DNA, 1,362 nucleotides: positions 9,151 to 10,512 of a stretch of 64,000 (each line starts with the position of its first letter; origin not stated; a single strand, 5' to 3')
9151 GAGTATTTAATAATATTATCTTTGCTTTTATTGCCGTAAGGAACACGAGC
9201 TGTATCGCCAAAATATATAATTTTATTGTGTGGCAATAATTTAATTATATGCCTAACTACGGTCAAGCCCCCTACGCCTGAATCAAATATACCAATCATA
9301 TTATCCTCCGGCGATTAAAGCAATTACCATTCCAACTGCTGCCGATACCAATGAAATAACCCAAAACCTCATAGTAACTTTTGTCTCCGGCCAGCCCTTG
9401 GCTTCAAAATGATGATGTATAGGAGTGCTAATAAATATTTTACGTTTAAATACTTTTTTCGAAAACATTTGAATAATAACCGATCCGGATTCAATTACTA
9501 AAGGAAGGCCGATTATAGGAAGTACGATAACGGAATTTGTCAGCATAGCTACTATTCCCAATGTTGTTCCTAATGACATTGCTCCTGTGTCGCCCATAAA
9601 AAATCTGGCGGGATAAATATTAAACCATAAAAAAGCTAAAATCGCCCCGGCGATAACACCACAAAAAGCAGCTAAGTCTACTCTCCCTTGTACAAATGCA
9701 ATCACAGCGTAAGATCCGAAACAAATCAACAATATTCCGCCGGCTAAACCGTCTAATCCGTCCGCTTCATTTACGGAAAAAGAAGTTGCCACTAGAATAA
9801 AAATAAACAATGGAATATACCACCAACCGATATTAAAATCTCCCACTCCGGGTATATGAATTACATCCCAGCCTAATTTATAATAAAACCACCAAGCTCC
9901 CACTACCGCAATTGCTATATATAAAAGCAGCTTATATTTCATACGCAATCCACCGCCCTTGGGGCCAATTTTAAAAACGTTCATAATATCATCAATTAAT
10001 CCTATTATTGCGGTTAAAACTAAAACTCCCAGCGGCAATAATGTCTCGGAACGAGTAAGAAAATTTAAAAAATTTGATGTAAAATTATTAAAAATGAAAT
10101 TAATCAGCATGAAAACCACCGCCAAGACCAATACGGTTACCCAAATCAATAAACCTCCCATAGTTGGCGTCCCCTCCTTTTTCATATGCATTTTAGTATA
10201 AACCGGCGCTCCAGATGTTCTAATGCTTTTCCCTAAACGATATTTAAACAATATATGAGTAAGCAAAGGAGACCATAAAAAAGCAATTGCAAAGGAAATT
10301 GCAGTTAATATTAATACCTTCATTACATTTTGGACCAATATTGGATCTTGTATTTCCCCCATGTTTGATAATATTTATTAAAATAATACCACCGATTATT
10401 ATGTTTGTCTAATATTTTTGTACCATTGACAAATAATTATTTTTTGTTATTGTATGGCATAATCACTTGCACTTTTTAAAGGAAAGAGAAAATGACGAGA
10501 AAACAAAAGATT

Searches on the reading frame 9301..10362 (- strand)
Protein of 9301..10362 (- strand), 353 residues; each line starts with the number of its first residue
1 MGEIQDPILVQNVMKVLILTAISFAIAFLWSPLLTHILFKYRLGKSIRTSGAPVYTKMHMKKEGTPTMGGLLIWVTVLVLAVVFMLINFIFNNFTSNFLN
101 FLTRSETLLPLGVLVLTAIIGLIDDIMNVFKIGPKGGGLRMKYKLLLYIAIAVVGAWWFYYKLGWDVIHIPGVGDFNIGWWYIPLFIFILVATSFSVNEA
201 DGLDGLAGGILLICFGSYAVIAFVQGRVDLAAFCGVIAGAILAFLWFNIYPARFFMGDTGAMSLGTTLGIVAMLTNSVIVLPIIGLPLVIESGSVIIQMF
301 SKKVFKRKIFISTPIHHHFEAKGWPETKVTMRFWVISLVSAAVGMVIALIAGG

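Call 48: search_protein_families(library=pfam, proteins=[window:9301-10362:-], max_evalue=0.001)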
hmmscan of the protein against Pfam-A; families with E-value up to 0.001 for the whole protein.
window:9301-10362:- (353 aa): 2 families
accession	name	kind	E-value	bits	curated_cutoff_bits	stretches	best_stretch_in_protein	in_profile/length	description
PF00953.26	Glycos_transf_4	-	9.7e-32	110.6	27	1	111-274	5-158/160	Glycosyl transferase family 4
PF10555.14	MraY_sig1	-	7.4e-05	22.5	20.1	1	62-73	1-12/13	Phospho-N-acetylmuramoyl-pentapeptide-transferase signature 1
